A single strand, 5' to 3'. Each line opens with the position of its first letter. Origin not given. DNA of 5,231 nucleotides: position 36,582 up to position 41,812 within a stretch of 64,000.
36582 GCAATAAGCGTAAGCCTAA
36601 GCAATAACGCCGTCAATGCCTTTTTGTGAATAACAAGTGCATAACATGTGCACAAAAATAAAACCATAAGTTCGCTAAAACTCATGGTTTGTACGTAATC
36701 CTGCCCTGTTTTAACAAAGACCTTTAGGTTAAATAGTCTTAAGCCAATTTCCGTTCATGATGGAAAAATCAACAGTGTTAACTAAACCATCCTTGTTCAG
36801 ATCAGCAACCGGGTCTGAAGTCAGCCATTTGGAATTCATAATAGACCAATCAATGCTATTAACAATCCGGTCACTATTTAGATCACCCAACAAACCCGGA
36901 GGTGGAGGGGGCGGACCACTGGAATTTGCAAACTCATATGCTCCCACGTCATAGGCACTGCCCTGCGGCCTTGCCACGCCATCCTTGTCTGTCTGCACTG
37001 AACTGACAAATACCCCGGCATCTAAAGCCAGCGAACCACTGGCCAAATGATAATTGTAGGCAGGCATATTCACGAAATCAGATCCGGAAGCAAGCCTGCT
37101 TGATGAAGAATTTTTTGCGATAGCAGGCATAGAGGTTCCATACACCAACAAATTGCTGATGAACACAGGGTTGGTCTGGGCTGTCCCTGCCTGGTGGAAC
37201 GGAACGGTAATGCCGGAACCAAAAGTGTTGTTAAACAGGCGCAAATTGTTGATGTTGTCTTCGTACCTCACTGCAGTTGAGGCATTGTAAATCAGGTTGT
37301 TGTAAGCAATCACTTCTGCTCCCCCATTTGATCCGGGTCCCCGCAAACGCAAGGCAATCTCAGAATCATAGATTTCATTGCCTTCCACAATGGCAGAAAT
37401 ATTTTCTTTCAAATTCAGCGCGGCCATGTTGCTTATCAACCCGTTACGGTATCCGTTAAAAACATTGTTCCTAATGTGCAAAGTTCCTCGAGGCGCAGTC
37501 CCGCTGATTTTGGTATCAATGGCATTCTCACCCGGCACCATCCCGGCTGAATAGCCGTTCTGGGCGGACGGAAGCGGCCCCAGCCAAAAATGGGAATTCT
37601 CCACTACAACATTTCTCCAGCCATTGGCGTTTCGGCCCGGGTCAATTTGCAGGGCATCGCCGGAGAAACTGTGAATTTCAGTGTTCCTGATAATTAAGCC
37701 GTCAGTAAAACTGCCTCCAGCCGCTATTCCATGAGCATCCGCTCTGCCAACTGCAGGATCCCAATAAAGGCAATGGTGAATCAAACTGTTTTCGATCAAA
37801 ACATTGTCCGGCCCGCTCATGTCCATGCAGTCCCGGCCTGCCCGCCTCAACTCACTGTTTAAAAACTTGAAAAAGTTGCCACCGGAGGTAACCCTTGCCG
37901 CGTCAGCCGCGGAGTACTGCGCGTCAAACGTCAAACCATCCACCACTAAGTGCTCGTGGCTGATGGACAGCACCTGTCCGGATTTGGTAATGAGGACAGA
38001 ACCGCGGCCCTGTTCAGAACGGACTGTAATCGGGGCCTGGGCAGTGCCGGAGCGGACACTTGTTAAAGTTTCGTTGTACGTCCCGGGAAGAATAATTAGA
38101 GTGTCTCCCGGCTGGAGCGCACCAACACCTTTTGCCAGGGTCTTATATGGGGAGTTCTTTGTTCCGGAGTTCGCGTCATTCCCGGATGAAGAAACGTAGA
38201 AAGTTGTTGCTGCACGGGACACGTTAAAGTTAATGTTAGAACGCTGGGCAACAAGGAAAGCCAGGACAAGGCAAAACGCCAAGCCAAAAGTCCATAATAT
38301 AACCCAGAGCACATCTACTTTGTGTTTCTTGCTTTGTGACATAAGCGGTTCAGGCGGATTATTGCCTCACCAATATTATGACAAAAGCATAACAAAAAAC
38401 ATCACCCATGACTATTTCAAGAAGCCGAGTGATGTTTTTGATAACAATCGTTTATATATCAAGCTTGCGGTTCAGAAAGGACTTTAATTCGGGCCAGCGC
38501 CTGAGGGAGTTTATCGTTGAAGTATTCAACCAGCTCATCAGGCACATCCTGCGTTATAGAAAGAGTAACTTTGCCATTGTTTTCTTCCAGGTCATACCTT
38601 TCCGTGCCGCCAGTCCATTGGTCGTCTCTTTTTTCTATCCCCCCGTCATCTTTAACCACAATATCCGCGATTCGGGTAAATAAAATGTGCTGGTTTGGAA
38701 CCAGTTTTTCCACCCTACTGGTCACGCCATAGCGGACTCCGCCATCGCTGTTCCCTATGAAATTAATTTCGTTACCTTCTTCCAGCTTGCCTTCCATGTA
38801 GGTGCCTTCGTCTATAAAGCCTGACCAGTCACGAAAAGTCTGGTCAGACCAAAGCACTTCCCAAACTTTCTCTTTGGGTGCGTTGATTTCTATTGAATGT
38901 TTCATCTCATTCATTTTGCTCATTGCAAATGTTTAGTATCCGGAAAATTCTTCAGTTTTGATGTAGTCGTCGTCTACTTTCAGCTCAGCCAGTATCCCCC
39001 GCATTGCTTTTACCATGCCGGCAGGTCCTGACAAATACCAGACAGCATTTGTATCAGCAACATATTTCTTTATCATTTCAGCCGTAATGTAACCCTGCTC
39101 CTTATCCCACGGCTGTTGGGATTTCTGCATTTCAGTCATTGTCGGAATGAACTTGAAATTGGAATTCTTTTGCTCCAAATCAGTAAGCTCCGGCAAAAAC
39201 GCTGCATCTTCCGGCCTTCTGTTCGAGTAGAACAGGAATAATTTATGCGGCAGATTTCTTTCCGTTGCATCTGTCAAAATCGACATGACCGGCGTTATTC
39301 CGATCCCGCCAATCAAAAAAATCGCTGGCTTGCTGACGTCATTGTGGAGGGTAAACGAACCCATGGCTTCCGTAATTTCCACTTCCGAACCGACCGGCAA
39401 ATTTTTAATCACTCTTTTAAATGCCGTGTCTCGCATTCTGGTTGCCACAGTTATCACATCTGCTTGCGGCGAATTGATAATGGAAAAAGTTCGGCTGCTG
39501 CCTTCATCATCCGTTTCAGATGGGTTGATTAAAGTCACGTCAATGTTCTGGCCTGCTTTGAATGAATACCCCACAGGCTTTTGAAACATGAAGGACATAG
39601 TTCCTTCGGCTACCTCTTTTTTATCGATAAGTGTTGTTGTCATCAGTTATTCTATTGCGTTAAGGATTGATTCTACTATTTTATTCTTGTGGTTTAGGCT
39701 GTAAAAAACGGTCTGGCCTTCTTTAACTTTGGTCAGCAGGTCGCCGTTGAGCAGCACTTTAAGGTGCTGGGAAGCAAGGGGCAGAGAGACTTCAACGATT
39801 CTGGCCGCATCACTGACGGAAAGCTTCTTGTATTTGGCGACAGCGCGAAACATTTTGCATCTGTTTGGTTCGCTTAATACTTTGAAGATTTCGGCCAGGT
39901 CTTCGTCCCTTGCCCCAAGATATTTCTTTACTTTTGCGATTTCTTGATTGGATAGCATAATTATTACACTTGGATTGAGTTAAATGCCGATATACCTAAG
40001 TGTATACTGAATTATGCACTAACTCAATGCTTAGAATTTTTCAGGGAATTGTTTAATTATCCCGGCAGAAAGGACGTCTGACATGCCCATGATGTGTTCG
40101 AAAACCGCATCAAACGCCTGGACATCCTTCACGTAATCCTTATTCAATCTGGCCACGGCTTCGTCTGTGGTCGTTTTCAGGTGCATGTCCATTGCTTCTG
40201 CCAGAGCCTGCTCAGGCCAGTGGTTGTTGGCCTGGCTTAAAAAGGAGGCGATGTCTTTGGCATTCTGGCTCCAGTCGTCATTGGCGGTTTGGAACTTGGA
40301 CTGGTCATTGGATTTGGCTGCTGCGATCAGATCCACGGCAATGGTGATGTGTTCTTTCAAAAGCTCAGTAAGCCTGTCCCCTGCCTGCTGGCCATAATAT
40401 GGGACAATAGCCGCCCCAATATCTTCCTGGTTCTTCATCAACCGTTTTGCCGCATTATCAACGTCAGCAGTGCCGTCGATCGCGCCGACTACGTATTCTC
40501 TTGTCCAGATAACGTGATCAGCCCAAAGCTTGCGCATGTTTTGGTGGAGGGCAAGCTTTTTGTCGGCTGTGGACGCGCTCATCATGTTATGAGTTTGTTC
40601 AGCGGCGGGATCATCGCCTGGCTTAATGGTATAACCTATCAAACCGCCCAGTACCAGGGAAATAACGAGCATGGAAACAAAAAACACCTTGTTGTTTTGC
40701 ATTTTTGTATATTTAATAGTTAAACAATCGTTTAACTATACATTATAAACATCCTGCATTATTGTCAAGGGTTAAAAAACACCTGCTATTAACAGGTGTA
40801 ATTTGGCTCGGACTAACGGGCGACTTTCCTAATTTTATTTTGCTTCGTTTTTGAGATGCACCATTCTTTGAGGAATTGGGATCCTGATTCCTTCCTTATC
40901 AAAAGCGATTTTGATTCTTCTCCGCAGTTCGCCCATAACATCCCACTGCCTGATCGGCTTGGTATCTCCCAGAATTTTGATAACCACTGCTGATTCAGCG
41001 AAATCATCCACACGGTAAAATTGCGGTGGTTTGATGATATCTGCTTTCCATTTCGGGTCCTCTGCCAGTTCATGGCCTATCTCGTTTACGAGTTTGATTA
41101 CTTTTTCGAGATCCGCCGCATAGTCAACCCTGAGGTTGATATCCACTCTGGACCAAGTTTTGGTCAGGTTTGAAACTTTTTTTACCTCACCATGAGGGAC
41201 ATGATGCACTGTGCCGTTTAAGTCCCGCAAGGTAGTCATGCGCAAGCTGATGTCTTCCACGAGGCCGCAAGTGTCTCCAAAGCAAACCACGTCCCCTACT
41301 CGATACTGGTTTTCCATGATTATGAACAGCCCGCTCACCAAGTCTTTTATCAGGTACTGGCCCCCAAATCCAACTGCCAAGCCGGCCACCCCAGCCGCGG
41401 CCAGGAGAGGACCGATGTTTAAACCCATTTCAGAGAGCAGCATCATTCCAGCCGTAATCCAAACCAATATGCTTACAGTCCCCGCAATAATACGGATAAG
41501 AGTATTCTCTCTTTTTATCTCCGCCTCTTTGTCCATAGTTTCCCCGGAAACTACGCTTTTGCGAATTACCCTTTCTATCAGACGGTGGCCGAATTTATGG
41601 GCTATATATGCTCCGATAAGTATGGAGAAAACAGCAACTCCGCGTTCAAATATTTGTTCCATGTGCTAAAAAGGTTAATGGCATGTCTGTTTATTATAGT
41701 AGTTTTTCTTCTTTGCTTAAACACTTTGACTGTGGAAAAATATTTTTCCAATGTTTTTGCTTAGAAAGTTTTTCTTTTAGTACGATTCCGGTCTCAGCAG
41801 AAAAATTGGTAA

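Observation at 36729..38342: Dockerin-like C-terminal modules on two unrelated secreted proteins (beta-helix protein here and esterase-like protein at 29465..29962)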

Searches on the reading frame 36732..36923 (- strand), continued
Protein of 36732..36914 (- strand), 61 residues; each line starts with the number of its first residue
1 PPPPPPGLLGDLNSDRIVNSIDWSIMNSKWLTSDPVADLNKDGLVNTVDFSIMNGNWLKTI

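Call 75: search_protein_families(library=pfam, proteins=[L008:5669-7276:+, L008:5046-5654:+, L008:3505-5016:+, L001:4508-5071:+, L003:10246-10890:+, L001:1246-2847:+, L001:2829-4484:+, L001:8507-10165:+, L004:650-2668:+], max_evalue=0.01)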
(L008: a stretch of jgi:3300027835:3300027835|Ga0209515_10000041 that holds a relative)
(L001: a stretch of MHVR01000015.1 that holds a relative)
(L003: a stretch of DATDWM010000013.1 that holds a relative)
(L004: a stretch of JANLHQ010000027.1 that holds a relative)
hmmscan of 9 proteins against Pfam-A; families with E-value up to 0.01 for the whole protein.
L008:5669-7276:+ (535 aa): 3 families
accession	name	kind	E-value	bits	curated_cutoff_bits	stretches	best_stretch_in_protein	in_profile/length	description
PF00963.24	Cohesin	-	3.5e-09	37.4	24.1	1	34-156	7-128/139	Cohesin domain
PF00050.26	Kazal_1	-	2.1e-08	34.5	21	1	339-370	5-41/49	Kazal-type serine protease inhibitor domain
PF07648.20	Kazal_2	-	3.4e-05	24.3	22.8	1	341-378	4-46/48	Kazal-type serine protease inhibitor domain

L008:5046-5654:+ (202 aa): 1 family
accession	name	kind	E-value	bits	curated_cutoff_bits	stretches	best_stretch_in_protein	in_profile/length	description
PF00963.24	Cohesin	-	3.1e-08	34.4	24.1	1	63-177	7-121/139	Cohesin domain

L008:3505-5016:+ (503 aa): 3 families
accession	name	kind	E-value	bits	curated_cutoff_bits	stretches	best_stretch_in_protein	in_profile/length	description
PF00404.24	Dockerin_1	-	1.1e-08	35.5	22.9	1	451-496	1-53/57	Dockerin type I domain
PF07504.19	FTP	-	0.0031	17.8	21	0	190-212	25-47/51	Fungalysin/Thermolysin Propeptide Motif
PF07676.18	PD40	-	0.0034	17.7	20.9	0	231-255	4-28/38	WD40-like Beta Propeller Repeat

L001:4508-5071:+ (187 aa): 1 family
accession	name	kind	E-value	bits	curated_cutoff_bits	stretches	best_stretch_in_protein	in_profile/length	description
PF00963.24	Cohesin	-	5.1e-06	27.2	24.1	1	52-154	11-113/139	Cohesin domain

L003:10246-10890:+ (214 aa): 1 family
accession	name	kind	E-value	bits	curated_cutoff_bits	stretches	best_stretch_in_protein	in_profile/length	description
PF00963.24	Cohesin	-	5.3e-08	33.6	24.1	1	72-185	4-118/139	Cohesin domain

L001:1246-2847:+ (533 aa): 6 families
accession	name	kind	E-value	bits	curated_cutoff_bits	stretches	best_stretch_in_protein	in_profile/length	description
PF13229.12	Beta_helix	-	2.3e-11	44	25.9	1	248-345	55-141/158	Right handed beta helix region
PF00404.24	Dockerin_1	-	3.9e-08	33.8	22.9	1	481-526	1-53/57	Dockerin type I domain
PF22842.2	Pel9A-like_beta_helix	-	1.8e-06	27.6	25.2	1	32-82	7-57/370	Pel9A-like, right handed beta helix region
PF07602.17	DUF1565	-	6.3e-06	26.1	20.3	0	41-357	2-243/257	Protein of unknown function (DUF1565)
PF05048.19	NosD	-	7.5e-06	26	23.6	1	249-381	48-165/212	Periplasmic copper-binding protein (NosD)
PF08480.16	Disaggr_assoc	-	0.00025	21.5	22.6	1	221-339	4-137/194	Disaggregatase related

L001:2829-4484:+ (551 aa): 4 families
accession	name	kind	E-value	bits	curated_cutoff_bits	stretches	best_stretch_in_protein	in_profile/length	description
PF13229.12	Beta_helix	-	4.9e-10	39.7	25.9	1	88-183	44-137/158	Right handed beta helix region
PF00404.24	Dockerin_1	-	4.5e-07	30.4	22.9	1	499-544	1-53/57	Dockerin type I domain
PF05048.19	NosD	-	1.6e-06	28.2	23.6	1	96-269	23-175/212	Periplasmic copper-binding protein (NosD)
PF07602.17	DUF1565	-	6.3e-05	22.9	20.3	1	95-182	102-197/257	Protein of unknown function (DUF1565)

L001:8507-10165:+ (552 aa): 4 families
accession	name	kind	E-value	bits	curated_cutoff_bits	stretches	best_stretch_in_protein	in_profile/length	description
PF13229.12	Beta_helix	-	1.3e-07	31.8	25.9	2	346-475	23-137/158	Right handed beta helix region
PF00404.24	Dockerin_1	-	6e-07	30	22.9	1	500-545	1-53/57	Dockerin type I domain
PF22842.2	Pel9A-like_beta_helix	-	4e-06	26.5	25.2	1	35-114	9-92/370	Pel9A-like, right handed beta helix region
PF07602.17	DUF1565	-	1.2e-05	25.2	20.3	1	42-81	2-39/257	Protein of unknown function (DUF1565)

L004:650-2668:+ (672 aa): 3 families
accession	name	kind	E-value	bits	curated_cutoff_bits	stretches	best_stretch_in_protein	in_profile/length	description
PF00963.24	Cohesin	-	2e-09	38.2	24.1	1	34-147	10-122/139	Cohesin domain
PF00404.24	Dockerin_1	-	1.3e-08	35.3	22.9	1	620-660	1-49/57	Dockerin type I domain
PF07495.19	Y_Y_Y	-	0.0011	19.3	26.6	0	493-523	33-63/65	Y_Y_Y domain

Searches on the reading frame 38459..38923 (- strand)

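Call 16: search_protein_families(library=pfam, proteins=[window:38459-38923:-], max_evalue=0.01)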
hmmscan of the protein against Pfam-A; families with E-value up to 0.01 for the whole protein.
window:38459-38923:- (154 aa): 2 families
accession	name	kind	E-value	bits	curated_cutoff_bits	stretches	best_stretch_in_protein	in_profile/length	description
PF08327.17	AHSA1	-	8.2e-09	36.2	22.1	1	14-144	1-118/125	Activator of Hsp90 ATPase homolog 1-like protein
PF10604.15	Polyketide_cyc2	-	9e-06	26.5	27.4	1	4-85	1-79/142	Polyketide cyclase / dehydrase and lipid transport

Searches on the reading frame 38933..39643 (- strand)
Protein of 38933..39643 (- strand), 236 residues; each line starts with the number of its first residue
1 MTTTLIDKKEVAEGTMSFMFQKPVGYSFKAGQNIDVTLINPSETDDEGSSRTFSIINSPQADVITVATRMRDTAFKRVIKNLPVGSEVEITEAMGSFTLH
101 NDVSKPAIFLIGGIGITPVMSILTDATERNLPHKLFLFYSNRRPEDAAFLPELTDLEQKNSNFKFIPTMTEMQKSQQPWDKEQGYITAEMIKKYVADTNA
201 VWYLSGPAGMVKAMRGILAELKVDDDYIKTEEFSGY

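Call 16: search_protein_families(library=pfam, proteins=[window:38933-39643:-], max_evalue=0.01)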
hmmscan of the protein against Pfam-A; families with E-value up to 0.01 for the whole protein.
window:38933-39643:- (236 aa): 1 family
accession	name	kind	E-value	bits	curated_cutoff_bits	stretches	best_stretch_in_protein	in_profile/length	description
PF00175.26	NAD_binding_1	-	8.3e-18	65.5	22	1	110-215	2-108/109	Oxidoreductase NAD-binding domain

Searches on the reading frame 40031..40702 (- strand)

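Call 16: search_protein_families(library=pfam, proteins=[window:40031-40702:-], max_evalue=0.01)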
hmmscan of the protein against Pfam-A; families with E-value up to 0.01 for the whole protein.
window:40031-40702:- (223 aa): 0 families

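Call 80: search_protein_families(library=pfam, proteins=[window:40031-40702:-], max_evalue=1)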
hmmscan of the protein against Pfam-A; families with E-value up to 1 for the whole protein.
window:40031-40702:- (223 aa): 2 families
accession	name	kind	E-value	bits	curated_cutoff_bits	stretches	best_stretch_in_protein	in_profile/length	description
PF22736.1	NNH5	-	0.091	13.2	27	1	156-205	79-128/134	NACHT N-terminal Helical domain 5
PF17327.7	AHL_synthase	-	0.11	12.1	25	1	88-198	16-125/381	Acyl homoserine lactone synthase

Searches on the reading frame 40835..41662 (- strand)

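Call 16: search_protein_families(library=pfam, proteins=[window:40835-41662:-], max_evalue=0.01)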
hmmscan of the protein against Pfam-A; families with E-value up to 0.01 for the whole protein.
window:40835-41662:- (275 aa): 3 families
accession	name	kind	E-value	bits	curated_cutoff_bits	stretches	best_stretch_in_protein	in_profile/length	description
PF00924.24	MS_channel_2nd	-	6.2e-18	65.1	20.2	1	104-168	2-68/68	Mechanosensitive ion channel, beta-domain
PF21082.3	MS_channel_3rd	-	3.3e-09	37.5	21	1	174-261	2-88/88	Mechanosensitive ion channel MscS, C-terminal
PF21088.3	MS_channel_1st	-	1.3e-08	35.1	23.1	1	63-102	3-42/42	Mechanosensitive ion channel, transmembrane helices 2/3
